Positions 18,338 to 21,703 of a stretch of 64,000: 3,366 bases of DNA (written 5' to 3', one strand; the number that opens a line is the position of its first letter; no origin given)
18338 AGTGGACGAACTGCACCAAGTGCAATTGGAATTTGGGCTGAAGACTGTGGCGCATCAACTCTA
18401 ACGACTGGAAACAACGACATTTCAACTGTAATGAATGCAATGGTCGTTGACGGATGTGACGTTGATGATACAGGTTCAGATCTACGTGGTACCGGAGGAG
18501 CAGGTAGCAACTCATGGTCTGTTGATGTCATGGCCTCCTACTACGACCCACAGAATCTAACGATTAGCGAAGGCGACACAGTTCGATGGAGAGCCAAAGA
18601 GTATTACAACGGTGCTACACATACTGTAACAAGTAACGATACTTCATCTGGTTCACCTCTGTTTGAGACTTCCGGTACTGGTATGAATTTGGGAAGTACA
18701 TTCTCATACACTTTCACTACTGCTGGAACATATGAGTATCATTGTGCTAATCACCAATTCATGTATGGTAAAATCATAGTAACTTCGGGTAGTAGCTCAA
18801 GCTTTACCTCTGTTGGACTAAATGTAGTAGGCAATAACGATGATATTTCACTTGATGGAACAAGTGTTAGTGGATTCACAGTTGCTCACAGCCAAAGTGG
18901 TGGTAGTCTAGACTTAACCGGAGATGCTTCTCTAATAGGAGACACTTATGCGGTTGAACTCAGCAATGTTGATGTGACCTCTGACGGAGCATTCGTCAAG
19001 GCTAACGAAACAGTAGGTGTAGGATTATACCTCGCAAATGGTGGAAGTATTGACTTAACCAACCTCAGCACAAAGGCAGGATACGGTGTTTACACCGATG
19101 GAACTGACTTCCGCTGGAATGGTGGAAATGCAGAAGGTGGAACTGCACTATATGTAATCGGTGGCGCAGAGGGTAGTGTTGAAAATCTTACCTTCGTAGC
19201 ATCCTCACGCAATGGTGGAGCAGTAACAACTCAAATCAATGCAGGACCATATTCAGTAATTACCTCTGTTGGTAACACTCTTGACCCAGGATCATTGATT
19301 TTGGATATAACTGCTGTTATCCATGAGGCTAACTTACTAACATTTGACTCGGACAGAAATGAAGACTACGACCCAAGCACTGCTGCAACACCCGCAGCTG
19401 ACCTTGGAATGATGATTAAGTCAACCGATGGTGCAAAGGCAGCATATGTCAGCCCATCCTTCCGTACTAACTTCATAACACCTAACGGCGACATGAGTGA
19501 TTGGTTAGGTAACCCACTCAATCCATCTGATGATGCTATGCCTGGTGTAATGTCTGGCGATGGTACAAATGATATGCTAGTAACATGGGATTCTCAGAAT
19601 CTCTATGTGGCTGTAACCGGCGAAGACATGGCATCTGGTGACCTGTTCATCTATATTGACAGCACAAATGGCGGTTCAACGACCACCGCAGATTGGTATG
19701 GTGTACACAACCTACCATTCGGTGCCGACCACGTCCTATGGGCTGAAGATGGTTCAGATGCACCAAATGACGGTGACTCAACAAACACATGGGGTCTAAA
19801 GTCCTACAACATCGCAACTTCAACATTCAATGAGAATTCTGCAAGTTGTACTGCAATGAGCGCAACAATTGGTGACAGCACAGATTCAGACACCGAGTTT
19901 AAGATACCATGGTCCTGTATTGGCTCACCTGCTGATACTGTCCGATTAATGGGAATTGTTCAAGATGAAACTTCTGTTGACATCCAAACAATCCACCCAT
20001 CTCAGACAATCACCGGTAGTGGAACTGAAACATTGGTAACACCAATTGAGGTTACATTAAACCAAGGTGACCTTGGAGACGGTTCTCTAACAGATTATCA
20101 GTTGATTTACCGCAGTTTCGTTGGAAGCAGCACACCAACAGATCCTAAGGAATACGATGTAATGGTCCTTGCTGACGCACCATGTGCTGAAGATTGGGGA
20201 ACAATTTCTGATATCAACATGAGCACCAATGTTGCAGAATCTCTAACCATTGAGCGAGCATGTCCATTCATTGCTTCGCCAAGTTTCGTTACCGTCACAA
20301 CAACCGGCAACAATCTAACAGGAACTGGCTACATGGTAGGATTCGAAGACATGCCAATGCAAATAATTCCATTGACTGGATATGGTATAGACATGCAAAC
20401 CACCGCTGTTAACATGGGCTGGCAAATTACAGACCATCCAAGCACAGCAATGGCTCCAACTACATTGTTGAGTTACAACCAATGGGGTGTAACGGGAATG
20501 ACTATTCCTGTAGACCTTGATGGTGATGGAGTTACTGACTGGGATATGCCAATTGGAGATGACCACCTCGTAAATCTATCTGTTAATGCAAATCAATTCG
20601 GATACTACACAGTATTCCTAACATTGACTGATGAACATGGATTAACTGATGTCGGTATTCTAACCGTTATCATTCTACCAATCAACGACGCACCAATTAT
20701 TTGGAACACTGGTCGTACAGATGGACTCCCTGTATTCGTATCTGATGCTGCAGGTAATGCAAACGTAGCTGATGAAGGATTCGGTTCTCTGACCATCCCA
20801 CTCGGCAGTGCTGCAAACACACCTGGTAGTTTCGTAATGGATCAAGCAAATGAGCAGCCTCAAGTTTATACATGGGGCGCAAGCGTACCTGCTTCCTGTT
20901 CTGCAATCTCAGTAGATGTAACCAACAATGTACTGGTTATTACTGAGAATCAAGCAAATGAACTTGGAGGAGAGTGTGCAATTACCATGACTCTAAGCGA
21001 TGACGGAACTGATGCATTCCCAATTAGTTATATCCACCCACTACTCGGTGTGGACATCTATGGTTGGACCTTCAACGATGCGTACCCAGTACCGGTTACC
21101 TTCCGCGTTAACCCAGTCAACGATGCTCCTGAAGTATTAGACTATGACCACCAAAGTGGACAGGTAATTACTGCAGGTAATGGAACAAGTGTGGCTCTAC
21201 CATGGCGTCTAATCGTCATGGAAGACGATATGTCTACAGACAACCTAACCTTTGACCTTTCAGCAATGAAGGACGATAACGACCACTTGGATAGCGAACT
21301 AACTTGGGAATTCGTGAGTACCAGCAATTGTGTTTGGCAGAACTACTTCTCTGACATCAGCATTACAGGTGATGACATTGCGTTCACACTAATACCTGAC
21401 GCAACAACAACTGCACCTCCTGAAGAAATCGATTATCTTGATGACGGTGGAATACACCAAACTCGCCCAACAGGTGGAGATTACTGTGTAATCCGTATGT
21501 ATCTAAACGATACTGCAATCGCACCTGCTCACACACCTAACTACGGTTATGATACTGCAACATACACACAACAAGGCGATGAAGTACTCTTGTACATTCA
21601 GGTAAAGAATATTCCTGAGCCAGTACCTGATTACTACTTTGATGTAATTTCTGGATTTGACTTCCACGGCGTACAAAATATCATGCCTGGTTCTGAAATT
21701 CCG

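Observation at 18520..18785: Complete type-1 copper (cupredoxin) ligand set embedded inside the adhesin's beta-helix region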

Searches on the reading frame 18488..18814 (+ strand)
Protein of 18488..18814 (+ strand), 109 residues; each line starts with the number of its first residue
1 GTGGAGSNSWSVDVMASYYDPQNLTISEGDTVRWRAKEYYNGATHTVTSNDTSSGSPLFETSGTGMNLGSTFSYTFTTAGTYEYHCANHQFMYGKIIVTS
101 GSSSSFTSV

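Call 6: search_protein_families(library=pfam, proteins=[window:18488-18814:+], max_evalue=1)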
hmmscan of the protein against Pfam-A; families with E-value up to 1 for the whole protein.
window:18488-18814:+ (109 aa): 2 families
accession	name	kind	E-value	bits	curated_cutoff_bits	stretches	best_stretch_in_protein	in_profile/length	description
PF00127.26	Copper-bind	-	3.9e-10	40.5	21.2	1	18-98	13-98/99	Copper binding proteins, plastocyanin/azurin family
PF13473.12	Cupredoxin_1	-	1.3e-05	25.6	27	1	8-98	21-104/104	Cupredoxin-like domain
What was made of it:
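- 18518..18784 (+): Type-1 cupredoxin domain (aa 3109-3197). PF00127 scores 40.5 bits (call 6).
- Checked: Pfam PF00127 scores 40.5 bits against a cut-off of 21.2, E 3.9e-10 (call 6).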

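Call 7: search_solved_structures(query=window:18488-18814:+, max_evalue=1, show_alignments=3)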
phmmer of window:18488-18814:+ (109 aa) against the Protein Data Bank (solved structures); distinct sequences matched with E-value up to 1: 79 (the best 60 are shown).
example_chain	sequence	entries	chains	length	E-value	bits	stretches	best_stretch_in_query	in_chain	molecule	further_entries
2gb2_A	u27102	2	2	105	3.5e-11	46.5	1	11-98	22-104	Amicyanin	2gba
2qdv_A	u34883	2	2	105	5.2e-11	45.9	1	11-98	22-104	Amicyanin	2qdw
1mda_A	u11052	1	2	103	5.6e-11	45.8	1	11-98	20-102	AMICYANIN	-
1aac_A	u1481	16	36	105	6e-11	45.7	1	11-98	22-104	AMICYANIN | PROTEIN (AMICYANIN)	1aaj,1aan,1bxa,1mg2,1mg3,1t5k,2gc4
1sf3_A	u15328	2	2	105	6e-11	45.7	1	11-98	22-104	Amicyanin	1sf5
1sfd_A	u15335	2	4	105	8.4e-11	45.3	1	11-98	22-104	Amicyanin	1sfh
3ply_A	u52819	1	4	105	8.4e-11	45.3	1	11-98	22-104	Amicyanin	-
3ie9_A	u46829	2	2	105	1.6e-10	44.4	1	11-98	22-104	Amicyanin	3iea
2idt_A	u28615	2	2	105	3.1e-10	43.4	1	11-98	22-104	Amicyanin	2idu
3rym_A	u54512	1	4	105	4.3e-10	43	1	11-98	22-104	Amicyanin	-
2idq_A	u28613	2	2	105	4.3e-10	43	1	11-98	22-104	Amicyanin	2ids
4p5r_A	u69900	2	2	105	1.1e-09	41.7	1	11-98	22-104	Amicyanin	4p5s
5fc9_A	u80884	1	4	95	1.1e-07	35.2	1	15-98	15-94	Blue (Type 1) copper domain protein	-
9cck_A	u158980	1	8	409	3.5e-07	33.6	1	8-98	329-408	Copper-containing nitrite reductase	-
1m9w_A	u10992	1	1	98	5.7e-07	33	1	13-98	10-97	plastocyanin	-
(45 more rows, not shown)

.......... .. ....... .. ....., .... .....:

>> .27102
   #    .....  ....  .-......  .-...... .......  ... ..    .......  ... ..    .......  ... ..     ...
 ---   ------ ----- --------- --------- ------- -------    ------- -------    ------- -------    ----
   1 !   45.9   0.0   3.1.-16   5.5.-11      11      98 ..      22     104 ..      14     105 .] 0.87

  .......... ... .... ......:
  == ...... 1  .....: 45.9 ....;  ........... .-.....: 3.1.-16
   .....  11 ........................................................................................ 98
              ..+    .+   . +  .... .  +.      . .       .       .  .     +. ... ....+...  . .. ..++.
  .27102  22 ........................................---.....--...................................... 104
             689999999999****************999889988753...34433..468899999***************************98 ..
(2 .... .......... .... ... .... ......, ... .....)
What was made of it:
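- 18518..18784 (+): Amicyanin matches at E 3.5e-11 (call 7).
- Checked: phmmer against the PDB gives amicyanin at E 3.5e-11 (call 7).
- Profile E-values are about 1e-10 (calls 6, 7).
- Tried and rejected: The phmmer pairwise alignment placed the first His opposite amicyanin His56 (call 7).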

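Call 13: find_homologous_proteins(query=window:18488-18814:+, max_evalue=0.001)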
Query window:18488-18814:+ (109 aa): 18 proteins with E <= 0.001 among 83 candidates.
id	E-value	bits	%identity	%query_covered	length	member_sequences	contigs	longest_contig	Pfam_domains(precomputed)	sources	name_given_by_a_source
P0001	8.6e-10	57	37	73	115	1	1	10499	PF00127.27,PF13473.13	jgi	jgi:plastocyanin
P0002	3.7e-9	55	44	81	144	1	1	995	PF00127.27,PF13473.13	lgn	-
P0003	4.2e-9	54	46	82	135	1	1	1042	PF00127.27,PF13473.13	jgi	jgi:plastocyanin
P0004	6.2e-9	54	43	73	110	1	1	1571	PF00127.27,PF13473.13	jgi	jgi:plastocyanin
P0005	1.4e-8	53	40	94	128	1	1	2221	PF00127.27,PF13473.13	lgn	-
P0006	7.3e-8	50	46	75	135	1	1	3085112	PF00127.27,PF13473.13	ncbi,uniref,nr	ncbi:metal-binding protein [Reticulibacter mediterranei]|uniref:Metal-binding protein n=1 Tax=Reticu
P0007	1.2e-7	50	42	76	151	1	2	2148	PF00127.27,PF13473.13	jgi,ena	-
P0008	2.9e-7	48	42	82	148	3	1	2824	PF00127.27,PF13473.13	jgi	-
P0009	4.9e-7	48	41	82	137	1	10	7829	PF00127.27,PF13473.13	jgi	jgi:plastocyanin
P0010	5.1e-7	48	41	82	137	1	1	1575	PF00127.27,PF13473.13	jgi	jgi:plastocyanin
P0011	9.9e-7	47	41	74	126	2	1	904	PF00127.27,PF13473.13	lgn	-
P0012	1.0e-6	47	43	82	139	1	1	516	PF00127.27,PF13473.13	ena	-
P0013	1.3e-6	46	43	76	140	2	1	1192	PF00127.27,PF13473.13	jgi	jgi:plastocyanin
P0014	1.4e-6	46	44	74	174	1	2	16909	PF00127.27,PF13473.13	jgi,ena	jgi:plastocyanin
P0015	1.5e-6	46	42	76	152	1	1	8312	PF00127.27,PF13473.13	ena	-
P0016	6.1e-6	44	40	82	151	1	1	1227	PF00127.27,PF13473.13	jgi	-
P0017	1.0e-4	40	37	72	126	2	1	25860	PF00127.27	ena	-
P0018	1.8e-4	39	43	73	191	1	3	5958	PF00127.27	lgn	-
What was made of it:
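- Tried and rejected: The word-indexed search with the domain alone missed all orthologs and returned only small free cupredoxins (call 13).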

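Call 25: search_protein_representatives(protein=window:18488-18814:+)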
Query: 109 residues. Proteins with E-value up to 0.001 (for the whole library): 11549; up to 1e-10: 630; up to 1e-30: 55. The best 150 are listed.
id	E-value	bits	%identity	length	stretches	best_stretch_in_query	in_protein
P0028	1.1e-55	202.5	37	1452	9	17-99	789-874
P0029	1.4e-55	202.1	37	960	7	9-104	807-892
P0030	3.0e-51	188.2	38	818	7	11-106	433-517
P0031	3.6e-51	187.9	38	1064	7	6-100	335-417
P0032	9.0e-51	186.6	37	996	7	5-101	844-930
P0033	1.0e-48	180.0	84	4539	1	1-109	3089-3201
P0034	1.5e-48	179.4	35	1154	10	4-103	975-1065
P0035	5.9e-48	177.6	39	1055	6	15-101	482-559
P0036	2.5e-47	175.6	39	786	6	11-103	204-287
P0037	1.6e-45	169.8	39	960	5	13-104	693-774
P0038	6.3e-45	167.8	41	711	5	7-104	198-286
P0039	6.9e-45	167.7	44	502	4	18-105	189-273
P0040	1.9e-44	166.3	40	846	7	10-102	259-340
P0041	2.0e-44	166.2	44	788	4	15-102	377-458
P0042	1.6e-42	160.1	39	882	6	8-103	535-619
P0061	2.1e-36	140.4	33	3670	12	12-90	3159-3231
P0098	1.0e-26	109.3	33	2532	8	11-90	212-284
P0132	1.1e-23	99.5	32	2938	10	18-91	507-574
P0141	6.9e-23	97.0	55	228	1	1-108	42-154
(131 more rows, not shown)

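Call 71: list_cluster_members(proteins=[P0033, P0028, P0029, P0061, P0098, P0132, P0141, P0030, P0031])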
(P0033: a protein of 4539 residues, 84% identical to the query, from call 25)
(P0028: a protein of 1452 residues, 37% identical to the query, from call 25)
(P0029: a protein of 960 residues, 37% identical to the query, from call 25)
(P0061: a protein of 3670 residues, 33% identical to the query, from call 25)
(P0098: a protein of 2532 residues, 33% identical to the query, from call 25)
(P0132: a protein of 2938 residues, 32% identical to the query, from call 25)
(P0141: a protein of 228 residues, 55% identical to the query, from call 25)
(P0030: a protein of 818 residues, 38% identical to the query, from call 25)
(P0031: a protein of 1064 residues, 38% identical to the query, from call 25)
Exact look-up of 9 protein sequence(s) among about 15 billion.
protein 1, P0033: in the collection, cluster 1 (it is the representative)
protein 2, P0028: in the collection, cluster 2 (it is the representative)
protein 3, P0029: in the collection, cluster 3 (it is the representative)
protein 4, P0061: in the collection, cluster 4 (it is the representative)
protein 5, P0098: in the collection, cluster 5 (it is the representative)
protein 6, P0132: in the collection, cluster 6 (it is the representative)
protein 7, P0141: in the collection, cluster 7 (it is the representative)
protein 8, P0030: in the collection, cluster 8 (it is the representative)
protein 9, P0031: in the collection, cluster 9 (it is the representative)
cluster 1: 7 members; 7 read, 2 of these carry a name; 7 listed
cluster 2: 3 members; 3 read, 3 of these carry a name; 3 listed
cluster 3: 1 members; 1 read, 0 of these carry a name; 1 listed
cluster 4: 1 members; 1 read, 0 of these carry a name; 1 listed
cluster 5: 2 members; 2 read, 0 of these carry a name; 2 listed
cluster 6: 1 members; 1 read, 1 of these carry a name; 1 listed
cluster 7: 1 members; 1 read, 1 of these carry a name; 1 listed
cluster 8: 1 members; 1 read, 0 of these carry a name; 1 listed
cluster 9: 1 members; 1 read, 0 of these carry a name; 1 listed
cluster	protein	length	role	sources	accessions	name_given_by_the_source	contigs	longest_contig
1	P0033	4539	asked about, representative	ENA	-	-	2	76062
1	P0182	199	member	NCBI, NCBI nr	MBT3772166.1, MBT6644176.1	MAG: type IV pilin [Euryarchaeota archaeon] | type IV pilin [Euryarchaeota archaeon]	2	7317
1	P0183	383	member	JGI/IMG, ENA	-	flagellin-like protein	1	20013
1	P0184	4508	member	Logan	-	-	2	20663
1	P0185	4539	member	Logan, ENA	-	-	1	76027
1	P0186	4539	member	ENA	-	-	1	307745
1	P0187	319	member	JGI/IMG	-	-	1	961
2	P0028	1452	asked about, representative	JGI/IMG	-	plastocyanin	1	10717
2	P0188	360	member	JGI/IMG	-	plastocyanin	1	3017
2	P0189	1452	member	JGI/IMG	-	plastocyanin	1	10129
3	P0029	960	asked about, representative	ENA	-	-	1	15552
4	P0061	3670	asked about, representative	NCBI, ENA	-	-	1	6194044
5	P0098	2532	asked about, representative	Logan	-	-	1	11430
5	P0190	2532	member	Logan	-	-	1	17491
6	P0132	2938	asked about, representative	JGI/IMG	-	plastocyanin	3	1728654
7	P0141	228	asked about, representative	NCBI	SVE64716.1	uncharacterized protein METZ01_LOCUS517570, partial [marine metagenome]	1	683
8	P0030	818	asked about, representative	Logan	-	-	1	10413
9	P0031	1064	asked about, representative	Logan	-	-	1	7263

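Call 72: search_protein_families(library=pfam, proteins=[P0061, P0028, P0029, P0132], max_evalue=0.001)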
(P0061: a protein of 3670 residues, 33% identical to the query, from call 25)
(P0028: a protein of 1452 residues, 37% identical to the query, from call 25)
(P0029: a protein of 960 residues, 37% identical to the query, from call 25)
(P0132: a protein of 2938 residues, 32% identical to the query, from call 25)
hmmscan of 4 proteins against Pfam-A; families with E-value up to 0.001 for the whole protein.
P0061 (3670 aa): 6 families
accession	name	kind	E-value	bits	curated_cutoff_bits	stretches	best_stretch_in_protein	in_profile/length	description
PF00127.26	Copper-bind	-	5.6e-108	354.3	21.2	12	782-867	6-97/99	Copper binding proteins, plastocyanin/azurin family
PF18911.6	PKD_4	-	5e-51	171.1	27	4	3347-3397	22-72/85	PKD domain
PF13473.12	Cupredoxin_1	-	4.2e-20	72.1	27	0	211-284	22-95/104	Cupredoxin-like domain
PF00801.26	PKD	-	3.6e-15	56.2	23.5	2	3350-3396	18-68/80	PKD domain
PF08547.18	CIA30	-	0.00016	22.2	24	0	906-935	60-89/157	Complex I intermediate-associated protein 30 (CIA30)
PF16409.10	DUF5017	-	0.00044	20.3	28.8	0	2306-2333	7-34/187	Domain of unknown function (DUF5017)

P0028 (1452 aa): 5 families
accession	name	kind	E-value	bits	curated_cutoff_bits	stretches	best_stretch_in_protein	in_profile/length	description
PF00127.26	Copper-bind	-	1.5e-110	362.6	21.2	9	378-457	13-98/99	Copper binding proteins, plastocyanin/azurin family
PF07350.19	Gig2-like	-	2.4e-05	23.7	27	0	942-967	317-342/408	Gig2-like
PF19696.4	DUF6196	-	0.00011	22.7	25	0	850-871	116-137/144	Family of unknown function (DUF6196)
PF13473.12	Cupredoxin_1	-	0.00012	22.5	27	0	366-457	19-104/104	Cupredoxin-like domain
PF19114.6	EsV_1_7_cys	-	0.00078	19.7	25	0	154-167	22-35/35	EsV-1-7 cysteine-rich motif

P0029 (960 aa): 2 families
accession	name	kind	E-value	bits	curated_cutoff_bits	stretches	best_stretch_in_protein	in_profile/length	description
PF00127.26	Copper-bind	-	3.1e-61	204.4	21.2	5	50-124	14-99/99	Copper binding proteins, plastocyanin/azurin family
PF13473.12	Cupredoxin_1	-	3.3e-56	188.2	27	5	284-365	21-104/104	Cupredoxin-like domain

P0132 (2938 aa): 5 families
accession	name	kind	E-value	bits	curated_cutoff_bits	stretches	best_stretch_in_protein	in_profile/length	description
PF00127.26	Copper-bind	-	5.8e-88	290.1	21.2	9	1069-1158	3-98/99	Copper binding proteins, plastocyanin/azurin family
PF18911.6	PKD_4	-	7.3e-21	74.5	27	2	33-97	15-81/85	PKD domain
PF13473.12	Cupredoxin_1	-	2.6e-18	66.4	27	0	2590-2670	18-97/104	Cupredoxin-like domain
PF00801.26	PKD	-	6.6e-08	32.9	23.5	1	30-94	9-74/80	PKD domain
PF24526.1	ABCA12_C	-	4e-05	24.1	34.8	0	614-638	18-42/51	ABCA12-like, C-terminal domain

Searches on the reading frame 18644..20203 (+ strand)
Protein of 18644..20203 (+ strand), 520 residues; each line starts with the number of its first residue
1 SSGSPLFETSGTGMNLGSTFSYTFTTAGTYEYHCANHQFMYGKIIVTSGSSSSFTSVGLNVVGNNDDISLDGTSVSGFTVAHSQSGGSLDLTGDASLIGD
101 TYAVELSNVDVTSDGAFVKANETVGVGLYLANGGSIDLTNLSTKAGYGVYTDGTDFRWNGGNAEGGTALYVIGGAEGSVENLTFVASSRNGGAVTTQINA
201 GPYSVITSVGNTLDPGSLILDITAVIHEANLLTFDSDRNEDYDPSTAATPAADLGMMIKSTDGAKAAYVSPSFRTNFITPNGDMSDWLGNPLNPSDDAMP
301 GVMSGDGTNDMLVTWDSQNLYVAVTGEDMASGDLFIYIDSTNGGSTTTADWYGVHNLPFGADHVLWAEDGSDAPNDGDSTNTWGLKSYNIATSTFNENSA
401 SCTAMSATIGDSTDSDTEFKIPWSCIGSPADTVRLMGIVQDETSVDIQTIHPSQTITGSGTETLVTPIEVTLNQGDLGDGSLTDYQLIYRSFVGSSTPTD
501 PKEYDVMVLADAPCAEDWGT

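Call 34: search_protein_families(library=pfam, proteins=[window:18644-20203:+], max_evalue=1)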
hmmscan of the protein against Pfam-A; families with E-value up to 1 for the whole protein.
window:18644-20203:+ (520 aa): 4 families
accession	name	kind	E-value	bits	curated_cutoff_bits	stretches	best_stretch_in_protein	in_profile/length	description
PF00127.26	Copper-bind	-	1.4e-05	25.9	21.2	1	16-46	66-98/99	Copper binding proteins, plastocyanin/azurin family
PF13473.12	Cupredoxin_1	-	0.055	13.9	27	1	18-46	74-104/104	Cupredoxin-like domain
PF25522.1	OB_cyt-4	-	0.081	13.8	27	1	98-120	53-75/77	Mitochondrial protein cyt-4, OB-fold domain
PF12316.13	Dsh_C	-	0.13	13.1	22.3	1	6-70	25-87/199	Segment polarity protein dishevelled (Dsh) C terminal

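Call 56: search_protein_families(library=ncbifam, proteins=[window:18644-20203:+], max_evalue=1)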
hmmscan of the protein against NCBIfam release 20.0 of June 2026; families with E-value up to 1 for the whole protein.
window:18644-20203:+ (520 aa): 4 families
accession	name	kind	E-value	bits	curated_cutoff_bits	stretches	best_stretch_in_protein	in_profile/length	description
TIGR02657.1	amicyanin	equivalog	3.5e-08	33.7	110.2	1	11-46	47-82/83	amicyanin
TIGR02656.1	cyanin_plasto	equivalog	0.00048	20.5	87.85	1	16-46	66-98/99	plastocyanin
TIGR03102.1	halo_cynanin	subfamily_domain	0.0095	16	93.8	1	8-46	74-114/115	halocyanin domain-containing protein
TIGR03095.1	rusti_cyanin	equivalog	0.017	15.3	146.7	1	18-46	115-147/148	rusticyanin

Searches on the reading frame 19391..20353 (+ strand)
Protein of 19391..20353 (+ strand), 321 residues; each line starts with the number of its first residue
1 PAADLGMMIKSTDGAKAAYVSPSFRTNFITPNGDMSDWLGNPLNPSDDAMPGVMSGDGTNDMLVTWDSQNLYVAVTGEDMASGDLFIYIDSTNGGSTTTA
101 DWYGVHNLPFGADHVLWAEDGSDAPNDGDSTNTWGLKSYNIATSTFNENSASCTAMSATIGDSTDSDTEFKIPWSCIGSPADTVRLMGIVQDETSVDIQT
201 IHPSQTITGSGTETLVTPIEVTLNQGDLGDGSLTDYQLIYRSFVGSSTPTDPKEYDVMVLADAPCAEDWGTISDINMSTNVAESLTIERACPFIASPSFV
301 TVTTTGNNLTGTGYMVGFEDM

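Call 45: find_homologous_proteins(query=window:19391-20353:+, max_evalue=0.001)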
Query window:19391-20353:+ (321 aa): 4 proteins with E <= 0.001 among 2227 candidates.
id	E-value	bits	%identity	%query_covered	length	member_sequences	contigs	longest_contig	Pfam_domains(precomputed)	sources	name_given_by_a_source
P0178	2.8e-83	298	49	94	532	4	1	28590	-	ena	-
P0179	1.2e-76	276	51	85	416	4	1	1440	-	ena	-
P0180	2.0e-43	167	51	55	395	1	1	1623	-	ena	-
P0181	3.3e-20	91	60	22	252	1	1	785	-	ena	-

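Call 54: predict_structure(alignment_id=A3)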
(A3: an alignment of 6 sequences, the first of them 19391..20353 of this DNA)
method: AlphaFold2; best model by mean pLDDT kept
length: 321 residues; sequences in the alignment: 6
mean_pLDDT: 34.7   pTM: 0.27
mean pLDDT of the five models: 34.7, 32.2, 31.9, 31.9, 30.0
residues with pLDDT >= 90: 0; 70-90: 0; 50-70: 0; < 50: 321
segments of 3 or more residues with pLDDT < 50: 1-321
pLDDT, mean of each block of 10 residues (from residue 1): 37 40 33 34 30 36 40 40 35 35 27 33 32 35 31 36 36 43 36 30 27 33 36 39 34 36 34 38 34 35 33 31 27
secondary structure, 60 per line:
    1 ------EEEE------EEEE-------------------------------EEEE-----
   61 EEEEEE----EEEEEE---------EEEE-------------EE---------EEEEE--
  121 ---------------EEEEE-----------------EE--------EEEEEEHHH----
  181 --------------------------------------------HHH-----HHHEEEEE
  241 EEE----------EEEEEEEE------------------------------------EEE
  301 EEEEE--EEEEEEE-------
elements in order: E7-10 E17-20 E52-55 E61-66 E71-76 E86-89 E114-118 E136-140 E168-173 E236-243 E254-261 E298-305 E308-314
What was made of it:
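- On CBM9 (PF06452), for the downstream unit: The AF2 model is unusable (call 54).
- Tried and rejected: The AlphaFold2 model of the CBM-like unit was unusable (pLDDT 35; call 54), so no fold search was run on it.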

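Call 81: search_solved_structures(query=A6, max_evalue=10)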
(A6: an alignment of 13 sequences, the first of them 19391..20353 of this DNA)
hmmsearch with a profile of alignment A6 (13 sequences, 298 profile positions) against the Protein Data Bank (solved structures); distinct sequences matched with E-value up to 10: 1.
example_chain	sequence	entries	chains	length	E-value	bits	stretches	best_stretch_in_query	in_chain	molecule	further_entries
1q7h_A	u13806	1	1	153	0.63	12.6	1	24-85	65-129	conserved hypothetical protein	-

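Call 82: search_protein_families(library=pfam, alignment_id=A6, max_evalue=0.1)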
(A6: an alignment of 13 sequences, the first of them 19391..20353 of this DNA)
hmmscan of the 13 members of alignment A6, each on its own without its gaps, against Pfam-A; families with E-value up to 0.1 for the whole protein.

A. member 1, window:19391-20353:+ (321 aa): 0 families

B. families by the number of members that match (of 13 scanned): 3 families
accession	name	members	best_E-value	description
PF06452.16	CBM9_1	2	0.018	Carbohydrate family 9 binding domain-like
PF06707.17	DUF1194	1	0.076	Protein of unknown function (DUF1194)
PF25747.1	T5_p143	1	0.097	Bacteriophage T5 tail completion protein p143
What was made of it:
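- On CBM9 (PF06452), for the downstream unit: 2 of 13 orthologs match, best E 0.018, and the window copy does not match (call 82).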

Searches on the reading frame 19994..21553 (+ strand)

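Call 34: search_protein_families(library=pfam, proteins=[window:19994-21553:+], max_evalue=1)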
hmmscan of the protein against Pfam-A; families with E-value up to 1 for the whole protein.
window:19994-21553:+ (520 aa): 0 families

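Call 56: search_protein_families(library=ncbifam, proteins=[window:19994-21553:+], max_evalue=1)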
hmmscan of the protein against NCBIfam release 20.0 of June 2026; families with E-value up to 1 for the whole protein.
window:19994-21553:+ (520 aa): 1 family
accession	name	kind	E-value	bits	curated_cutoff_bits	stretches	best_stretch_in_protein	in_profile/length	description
NF012211.1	tand_rpt_95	domain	0.00057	19.8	90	1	194-238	51-95/98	tandem-95 repeat protein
